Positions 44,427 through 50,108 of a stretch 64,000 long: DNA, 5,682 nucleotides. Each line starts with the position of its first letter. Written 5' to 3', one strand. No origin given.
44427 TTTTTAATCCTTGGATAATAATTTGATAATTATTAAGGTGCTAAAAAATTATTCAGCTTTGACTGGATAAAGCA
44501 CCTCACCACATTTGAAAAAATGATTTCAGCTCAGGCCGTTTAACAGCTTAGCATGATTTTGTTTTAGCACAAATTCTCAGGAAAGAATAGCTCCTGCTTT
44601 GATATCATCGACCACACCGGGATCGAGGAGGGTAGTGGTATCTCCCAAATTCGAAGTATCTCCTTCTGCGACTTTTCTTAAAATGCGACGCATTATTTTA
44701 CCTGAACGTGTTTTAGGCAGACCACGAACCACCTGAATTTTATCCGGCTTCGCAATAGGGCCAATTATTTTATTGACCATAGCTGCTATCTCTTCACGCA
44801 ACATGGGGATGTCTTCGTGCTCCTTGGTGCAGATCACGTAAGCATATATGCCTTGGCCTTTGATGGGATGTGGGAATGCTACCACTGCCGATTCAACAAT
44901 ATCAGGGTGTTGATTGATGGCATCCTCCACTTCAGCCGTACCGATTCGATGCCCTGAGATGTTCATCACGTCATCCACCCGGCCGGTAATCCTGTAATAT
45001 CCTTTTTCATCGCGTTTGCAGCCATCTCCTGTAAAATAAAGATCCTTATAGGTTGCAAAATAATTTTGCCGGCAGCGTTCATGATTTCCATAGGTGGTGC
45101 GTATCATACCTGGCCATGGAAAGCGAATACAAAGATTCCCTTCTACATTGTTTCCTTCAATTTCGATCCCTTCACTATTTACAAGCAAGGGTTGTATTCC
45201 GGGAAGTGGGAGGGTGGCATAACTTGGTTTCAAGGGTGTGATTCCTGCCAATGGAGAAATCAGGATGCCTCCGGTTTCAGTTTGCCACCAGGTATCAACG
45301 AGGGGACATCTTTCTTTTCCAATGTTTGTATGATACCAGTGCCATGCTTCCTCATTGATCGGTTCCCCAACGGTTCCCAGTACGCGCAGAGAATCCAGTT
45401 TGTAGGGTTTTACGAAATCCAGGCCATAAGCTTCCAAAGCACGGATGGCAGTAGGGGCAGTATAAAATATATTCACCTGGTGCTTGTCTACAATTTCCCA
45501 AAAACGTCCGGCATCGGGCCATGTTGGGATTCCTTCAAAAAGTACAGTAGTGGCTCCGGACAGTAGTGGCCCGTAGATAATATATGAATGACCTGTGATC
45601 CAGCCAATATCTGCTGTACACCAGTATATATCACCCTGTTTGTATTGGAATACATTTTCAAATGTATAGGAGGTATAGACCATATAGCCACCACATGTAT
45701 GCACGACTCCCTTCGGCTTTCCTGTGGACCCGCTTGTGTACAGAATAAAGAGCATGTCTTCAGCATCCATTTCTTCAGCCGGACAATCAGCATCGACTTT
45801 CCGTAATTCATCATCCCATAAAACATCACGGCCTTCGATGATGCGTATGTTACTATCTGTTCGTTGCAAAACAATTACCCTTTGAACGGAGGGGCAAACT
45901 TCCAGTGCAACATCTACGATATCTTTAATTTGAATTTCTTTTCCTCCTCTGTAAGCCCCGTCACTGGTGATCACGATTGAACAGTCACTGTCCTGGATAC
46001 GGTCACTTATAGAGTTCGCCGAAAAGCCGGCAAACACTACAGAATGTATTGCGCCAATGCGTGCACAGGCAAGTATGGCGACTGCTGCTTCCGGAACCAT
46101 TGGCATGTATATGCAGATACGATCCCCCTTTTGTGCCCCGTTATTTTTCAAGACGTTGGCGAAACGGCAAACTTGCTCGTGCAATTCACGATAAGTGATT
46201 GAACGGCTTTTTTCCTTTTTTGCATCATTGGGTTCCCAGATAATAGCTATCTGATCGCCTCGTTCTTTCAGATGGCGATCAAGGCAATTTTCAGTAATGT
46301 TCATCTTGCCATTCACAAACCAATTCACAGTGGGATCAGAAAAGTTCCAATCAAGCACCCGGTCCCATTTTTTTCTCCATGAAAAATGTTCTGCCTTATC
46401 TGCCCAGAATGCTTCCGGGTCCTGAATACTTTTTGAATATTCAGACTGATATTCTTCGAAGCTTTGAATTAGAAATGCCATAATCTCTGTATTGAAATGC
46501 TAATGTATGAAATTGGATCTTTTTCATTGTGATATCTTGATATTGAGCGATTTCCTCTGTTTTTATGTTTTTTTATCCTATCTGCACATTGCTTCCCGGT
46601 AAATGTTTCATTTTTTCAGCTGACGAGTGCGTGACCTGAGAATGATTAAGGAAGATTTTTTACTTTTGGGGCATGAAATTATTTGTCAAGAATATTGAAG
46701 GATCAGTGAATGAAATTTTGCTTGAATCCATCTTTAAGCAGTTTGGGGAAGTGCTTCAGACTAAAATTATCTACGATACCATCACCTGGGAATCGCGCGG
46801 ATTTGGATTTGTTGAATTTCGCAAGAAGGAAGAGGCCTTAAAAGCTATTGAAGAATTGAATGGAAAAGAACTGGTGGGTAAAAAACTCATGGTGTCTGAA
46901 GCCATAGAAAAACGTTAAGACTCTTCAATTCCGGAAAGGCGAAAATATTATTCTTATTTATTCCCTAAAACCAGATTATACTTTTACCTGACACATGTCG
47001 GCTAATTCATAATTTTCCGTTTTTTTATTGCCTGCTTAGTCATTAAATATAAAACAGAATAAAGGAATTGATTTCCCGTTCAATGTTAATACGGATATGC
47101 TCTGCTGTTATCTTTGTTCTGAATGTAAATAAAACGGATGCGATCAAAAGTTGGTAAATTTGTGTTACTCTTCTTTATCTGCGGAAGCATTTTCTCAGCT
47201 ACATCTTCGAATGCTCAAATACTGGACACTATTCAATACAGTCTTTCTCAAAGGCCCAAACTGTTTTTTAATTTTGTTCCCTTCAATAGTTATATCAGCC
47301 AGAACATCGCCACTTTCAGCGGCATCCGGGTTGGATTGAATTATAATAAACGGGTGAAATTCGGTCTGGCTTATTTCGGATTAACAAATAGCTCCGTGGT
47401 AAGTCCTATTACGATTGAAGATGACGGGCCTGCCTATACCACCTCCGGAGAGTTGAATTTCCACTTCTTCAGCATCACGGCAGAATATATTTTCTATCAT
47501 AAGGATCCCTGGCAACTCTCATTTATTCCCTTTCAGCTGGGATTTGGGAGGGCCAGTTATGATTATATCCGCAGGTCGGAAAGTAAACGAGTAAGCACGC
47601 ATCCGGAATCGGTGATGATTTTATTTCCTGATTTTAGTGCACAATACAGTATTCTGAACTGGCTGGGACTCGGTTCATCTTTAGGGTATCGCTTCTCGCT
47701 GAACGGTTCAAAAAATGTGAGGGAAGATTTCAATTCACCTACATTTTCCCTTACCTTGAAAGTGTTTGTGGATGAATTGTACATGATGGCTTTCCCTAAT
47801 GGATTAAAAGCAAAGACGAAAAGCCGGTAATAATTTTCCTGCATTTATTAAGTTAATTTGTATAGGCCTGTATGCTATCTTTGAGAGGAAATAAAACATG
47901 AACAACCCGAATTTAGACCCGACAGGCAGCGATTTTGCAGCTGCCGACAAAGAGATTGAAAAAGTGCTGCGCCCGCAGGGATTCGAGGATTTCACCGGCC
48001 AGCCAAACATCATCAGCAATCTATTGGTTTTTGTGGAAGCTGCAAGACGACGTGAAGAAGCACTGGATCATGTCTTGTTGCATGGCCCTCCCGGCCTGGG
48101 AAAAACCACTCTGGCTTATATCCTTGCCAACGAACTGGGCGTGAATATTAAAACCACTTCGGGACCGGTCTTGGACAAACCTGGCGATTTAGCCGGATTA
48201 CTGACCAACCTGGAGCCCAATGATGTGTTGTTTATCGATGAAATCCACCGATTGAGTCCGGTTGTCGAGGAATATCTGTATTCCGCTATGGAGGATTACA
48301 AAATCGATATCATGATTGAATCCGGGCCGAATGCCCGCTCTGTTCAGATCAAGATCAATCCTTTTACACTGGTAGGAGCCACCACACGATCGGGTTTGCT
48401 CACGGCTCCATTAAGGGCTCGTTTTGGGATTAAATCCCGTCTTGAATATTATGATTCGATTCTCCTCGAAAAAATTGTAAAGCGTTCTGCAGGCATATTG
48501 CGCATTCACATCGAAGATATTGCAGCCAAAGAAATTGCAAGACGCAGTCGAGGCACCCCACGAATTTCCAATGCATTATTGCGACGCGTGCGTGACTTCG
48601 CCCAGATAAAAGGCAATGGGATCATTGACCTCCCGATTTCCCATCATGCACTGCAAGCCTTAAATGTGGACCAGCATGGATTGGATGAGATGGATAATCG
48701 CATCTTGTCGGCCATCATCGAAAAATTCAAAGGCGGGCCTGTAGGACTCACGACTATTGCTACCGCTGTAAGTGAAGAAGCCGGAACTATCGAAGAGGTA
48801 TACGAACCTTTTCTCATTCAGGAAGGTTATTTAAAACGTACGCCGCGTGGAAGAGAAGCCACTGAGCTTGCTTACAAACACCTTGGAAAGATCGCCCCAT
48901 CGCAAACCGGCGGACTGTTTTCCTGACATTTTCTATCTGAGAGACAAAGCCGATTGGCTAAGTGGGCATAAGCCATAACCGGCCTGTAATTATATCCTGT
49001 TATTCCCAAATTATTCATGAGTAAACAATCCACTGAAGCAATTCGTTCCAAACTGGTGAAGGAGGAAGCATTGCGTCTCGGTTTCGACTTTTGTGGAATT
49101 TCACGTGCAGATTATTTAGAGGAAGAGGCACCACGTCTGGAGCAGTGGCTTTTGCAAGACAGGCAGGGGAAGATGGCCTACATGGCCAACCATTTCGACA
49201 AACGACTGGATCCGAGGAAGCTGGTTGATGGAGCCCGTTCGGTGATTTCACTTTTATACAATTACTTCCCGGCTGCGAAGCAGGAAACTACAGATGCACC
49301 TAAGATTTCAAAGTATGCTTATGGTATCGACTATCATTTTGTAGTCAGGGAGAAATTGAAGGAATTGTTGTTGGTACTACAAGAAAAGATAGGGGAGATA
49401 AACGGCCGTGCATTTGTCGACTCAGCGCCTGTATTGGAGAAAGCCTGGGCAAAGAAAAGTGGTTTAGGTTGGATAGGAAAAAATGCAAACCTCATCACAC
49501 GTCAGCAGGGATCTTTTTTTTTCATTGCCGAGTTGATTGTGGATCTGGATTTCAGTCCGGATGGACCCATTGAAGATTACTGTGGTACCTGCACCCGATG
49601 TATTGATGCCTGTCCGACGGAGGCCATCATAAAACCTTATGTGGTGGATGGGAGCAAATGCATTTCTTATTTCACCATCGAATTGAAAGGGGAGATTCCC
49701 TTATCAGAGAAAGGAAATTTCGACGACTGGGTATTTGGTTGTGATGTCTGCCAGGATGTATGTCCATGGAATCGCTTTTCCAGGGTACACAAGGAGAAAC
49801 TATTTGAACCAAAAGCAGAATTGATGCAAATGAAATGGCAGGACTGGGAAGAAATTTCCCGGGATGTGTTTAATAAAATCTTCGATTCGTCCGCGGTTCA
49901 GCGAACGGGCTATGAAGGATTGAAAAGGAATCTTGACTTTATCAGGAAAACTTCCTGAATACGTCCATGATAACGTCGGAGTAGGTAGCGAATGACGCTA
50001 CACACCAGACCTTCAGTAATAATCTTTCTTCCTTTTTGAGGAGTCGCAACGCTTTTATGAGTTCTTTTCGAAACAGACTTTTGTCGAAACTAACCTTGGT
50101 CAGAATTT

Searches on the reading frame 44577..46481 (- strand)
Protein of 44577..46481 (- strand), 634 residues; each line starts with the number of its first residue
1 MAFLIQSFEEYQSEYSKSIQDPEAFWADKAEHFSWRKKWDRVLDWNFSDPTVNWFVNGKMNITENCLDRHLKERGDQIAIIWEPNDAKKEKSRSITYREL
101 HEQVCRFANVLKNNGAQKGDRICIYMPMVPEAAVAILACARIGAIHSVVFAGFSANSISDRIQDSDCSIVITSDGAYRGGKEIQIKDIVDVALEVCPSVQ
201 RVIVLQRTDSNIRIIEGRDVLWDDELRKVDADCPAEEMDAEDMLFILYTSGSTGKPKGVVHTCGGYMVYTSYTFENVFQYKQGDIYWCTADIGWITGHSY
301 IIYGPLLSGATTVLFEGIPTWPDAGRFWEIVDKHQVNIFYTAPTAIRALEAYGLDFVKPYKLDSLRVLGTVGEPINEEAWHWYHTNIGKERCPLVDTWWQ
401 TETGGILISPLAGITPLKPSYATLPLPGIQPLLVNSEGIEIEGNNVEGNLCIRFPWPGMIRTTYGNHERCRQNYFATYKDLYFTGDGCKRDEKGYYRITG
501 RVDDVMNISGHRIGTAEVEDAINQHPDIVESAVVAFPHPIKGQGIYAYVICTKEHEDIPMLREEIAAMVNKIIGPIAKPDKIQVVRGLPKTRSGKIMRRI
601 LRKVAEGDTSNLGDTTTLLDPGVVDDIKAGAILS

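Call 22: search_protein_families(library=pfam, max_evalue=0.001, proteins=[window:44577-46481:-])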
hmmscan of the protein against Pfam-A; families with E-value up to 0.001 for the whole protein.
window:44577-46481:- (634 aa): 3 families
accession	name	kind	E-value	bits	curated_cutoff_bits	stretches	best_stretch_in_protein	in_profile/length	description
PF00501.34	AMP-binding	-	3.6e-85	286.5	29.9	1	68-455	2-377/384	AMP-binding enzyme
PF13193.12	AMP-binding_C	-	1.1e-21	77.9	24.5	1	517-595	1-76/76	AMP-binding enzyme C-terminal domain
PF16177.11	ACAS_N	-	2.9e-20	72.3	27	1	11-66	1-55/55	Acetyl-coenzyme A synthetase N-terminus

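Call 38: find_encoding_contigs(protein=window:44577-46481:-, flank=10000, max_places=5)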
Protein window:44577-46481:- (634 aa): 1 contig read that carries it; 1 place shown.
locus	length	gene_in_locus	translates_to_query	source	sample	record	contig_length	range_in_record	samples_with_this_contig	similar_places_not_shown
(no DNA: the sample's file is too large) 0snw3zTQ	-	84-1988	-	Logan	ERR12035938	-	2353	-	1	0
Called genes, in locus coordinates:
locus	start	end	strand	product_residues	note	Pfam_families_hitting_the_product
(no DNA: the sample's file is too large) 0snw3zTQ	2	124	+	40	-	?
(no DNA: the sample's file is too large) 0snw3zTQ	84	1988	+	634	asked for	PF16177:ACAS_N, PF00501:AMP-binding, PF13193:AMP-binding_C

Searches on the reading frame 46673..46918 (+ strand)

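Call 66: search_protein_families(library=pfam, max_evalue=0.1, proteins=[window:46673-46918:+])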
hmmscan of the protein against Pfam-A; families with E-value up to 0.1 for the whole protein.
window:46673-46918:+ (81 aa): 2 families
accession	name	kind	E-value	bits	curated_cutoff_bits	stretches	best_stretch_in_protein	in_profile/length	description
PF00076.28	RRM_1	-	2.9e-20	72.4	20.7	1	3-72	1-69/70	RNA recognition motif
PF16842.11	RRM_occluded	-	0.012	15.9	30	1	39-76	35-72/79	Occluded RNA-recognition motif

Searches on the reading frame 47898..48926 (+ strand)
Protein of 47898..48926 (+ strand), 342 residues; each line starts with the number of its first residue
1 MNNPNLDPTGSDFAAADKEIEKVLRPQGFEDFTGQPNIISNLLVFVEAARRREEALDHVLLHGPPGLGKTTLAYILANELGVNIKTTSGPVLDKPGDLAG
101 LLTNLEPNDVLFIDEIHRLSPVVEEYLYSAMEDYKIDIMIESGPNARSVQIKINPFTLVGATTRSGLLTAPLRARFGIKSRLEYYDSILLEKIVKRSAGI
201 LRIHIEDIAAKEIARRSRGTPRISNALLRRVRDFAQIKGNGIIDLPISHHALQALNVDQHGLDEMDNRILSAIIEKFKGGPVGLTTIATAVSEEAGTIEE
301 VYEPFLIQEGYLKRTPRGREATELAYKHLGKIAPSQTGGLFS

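Call 22: search_protein_families(library=pfam, max_evalue=0.001, proteins=[window:47898-48926:+])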
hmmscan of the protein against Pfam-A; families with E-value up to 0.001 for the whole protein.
window:47898-48926:+ (342 aa): 14 families
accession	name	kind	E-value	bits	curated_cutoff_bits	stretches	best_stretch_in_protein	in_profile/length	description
PF05496.18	RuvB_N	-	3.1e-77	258.2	27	1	24-182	1-159/159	Holliday junction DNA helicase RuvB P-loop domain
PF17864.7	AAA_lid_4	-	1.5e-28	98.7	27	1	185-258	1-74/74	RuvB AAA lid domain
PF05491.19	RuvB_C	-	6.3e-26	90.6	24.7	1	260-329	2-71/72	RuvB C-terminal winged helix domain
PF00004.35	AAA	-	5.3e-21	75.9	21.2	1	59-182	1-129/131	ATPase family associated with various cellular activities (AAA)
PF07728.20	AAA_5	-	8.7e-07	29.5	22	0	58-84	1-28/139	AAA domain (dynein-related subfamily)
PF07726.17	AAA_3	-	1.3e-05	25.5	27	0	58-139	1-94/131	ATPase family associated with various cellular activities (AAA)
PF13401.12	AAA_22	-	2.6e-05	25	27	0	58-83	7-35/130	AAA domain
PF13191.12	AAA_16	-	5.5e-05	24.2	32.6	0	37-80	7-48/167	AAA ATPase domain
PF06068.19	TIP49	-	7.8e-05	22.4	23.8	0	31-85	25-79/347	TIP49 P-loop domain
PF13173.12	AAA_14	-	0.00011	22.7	27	1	59-147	5-101/129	AAA domain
PF20720.3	nSTAND3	-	0.00013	22.2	27.2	1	53-82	14-43/155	Novel STAND NTPase 3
PF01078.27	Mg_chelatase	-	0.00014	21.7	20.3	0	58-77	24-43/207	Magnesium chelatase, subunit ChlI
PF13671.12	AAA_33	-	0.00068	20.4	27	0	59-82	2-25/143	AAA domain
PF00931.28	NB-ARC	-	0.00097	18.9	23.5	0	53-76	15-38/248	NB-ARC domain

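Call 26: find_encoding_contigs(protein=window:47898-48926:+, flank=1000, max_places=5)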
Protein window:47898-48926:+ (342 aa): no gene with exactly this product is on record in the collection.

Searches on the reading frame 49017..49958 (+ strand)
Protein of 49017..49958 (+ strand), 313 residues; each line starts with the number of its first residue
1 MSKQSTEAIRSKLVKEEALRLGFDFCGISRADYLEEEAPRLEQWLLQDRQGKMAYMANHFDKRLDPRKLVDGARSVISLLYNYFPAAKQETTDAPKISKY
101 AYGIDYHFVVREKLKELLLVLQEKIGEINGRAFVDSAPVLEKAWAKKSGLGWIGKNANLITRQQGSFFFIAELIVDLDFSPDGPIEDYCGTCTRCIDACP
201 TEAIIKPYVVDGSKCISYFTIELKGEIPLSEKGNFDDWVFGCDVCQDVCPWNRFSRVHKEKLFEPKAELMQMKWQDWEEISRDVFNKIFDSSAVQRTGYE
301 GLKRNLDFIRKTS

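Call 22: search_protein_families(library=pfam, max_evalue=0.001, proteins=[window:49017-49958:+])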
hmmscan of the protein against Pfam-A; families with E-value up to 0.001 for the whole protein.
window:49017-49958:+ (313 aa): 9 families
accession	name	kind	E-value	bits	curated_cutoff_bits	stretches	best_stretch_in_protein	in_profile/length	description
PF08331.15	QueG_DUF1730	-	1.3e-22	80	25.1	1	63-136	1-77/77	Epoxyqueuosine reductase QueG, DUF1730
PF13484.11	Fer4_16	-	8.6e-22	78.1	30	1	189-252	2-66/66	4Fe-4S double cluster binding domain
PF13237.11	Fer4_10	-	9.5e-06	25.9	25.5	0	186-206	6-33/53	4Fe-4S dicluster domain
PF25160.1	LdpA_Fe-S-bd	-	3.5e-05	24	27.6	0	185-204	24-43/49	LdpA Fe-S cluster-binding domain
PF14697.11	Fer4_21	-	5.5e-05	23.7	35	0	185-204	37-56/59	4Fe-4S dicluster domain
PF13187.11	Fer4_9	-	8.5e-05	22.9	27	0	188-206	1-19/52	4Fe-4S dicluster domain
PF00037.32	Fer4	-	0.00027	21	21.1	0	185-204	4-23/24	4Fe-4S binding domain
PF13183.11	Fer4_8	-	0.00088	20.2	27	0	187-201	52-66/68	4Fe-4S dicluster domain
PF12838.12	Fer4_7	-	0.00094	20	27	0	189-252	2-51/52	4Fe-4S dicluster domain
